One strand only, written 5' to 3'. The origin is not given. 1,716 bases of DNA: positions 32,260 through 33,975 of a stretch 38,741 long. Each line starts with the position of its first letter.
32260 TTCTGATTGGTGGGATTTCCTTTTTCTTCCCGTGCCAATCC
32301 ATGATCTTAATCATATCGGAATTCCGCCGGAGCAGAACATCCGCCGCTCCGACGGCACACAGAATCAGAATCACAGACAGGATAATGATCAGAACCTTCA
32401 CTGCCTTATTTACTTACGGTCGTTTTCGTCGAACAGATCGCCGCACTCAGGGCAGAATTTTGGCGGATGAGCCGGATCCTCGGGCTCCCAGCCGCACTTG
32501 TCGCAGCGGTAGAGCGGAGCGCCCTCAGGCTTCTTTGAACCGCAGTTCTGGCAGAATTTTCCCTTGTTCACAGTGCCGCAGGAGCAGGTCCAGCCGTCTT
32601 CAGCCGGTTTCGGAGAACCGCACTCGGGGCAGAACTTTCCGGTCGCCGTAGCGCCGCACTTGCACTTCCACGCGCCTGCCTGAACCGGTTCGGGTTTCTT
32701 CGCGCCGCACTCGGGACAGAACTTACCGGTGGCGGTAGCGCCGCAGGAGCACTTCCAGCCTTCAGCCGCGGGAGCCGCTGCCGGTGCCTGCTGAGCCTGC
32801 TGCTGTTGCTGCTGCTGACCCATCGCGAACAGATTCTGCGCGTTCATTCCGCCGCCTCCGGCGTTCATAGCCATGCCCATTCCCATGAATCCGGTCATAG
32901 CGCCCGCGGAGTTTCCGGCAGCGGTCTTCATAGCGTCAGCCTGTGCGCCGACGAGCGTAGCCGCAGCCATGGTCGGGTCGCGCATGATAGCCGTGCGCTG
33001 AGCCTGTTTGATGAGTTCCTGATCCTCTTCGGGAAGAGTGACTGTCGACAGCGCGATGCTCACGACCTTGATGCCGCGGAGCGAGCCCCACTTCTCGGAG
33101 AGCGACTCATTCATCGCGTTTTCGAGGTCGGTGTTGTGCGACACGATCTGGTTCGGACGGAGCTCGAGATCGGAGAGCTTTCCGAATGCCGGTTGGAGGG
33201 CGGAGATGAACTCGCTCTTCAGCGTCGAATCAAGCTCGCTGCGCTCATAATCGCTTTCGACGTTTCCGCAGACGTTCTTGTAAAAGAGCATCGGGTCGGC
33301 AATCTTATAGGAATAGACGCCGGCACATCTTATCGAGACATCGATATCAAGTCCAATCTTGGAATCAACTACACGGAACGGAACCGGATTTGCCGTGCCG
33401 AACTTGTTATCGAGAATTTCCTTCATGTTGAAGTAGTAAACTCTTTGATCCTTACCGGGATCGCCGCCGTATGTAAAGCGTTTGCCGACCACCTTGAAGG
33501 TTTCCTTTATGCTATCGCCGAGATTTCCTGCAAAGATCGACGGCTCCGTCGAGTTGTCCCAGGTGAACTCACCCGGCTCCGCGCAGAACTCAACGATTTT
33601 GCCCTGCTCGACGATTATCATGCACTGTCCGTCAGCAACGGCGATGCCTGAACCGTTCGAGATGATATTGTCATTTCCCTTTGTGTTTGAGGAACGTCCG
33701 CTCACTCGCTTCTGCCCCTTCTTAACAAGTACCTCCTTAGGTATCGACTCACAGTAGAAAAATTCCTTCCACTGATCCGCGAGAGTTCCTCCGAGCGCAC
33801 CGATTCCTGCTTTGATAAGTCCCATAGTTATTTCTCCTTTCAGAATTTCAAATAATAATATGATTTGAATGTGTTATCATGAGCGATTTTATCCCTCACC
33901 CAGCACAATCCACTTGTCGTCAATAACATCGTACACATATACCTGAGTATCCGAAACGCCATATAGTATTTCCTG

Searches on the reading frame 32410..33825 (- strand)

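Call 54: search_protein_families(library=pfam, proteins=[window:32410-33825:-], max_evalue=0.0001)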
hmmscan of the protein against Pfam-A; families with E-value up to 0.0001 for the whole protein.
window:32410-33825:- (471 aa): 1 family
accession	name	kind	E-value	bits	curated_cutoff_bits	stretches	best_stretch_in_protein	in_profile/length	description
PF13421.11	Band_7_1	-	2.1e-17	63.9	24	1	52-276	8-207/211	SPFH domain-Band 7 family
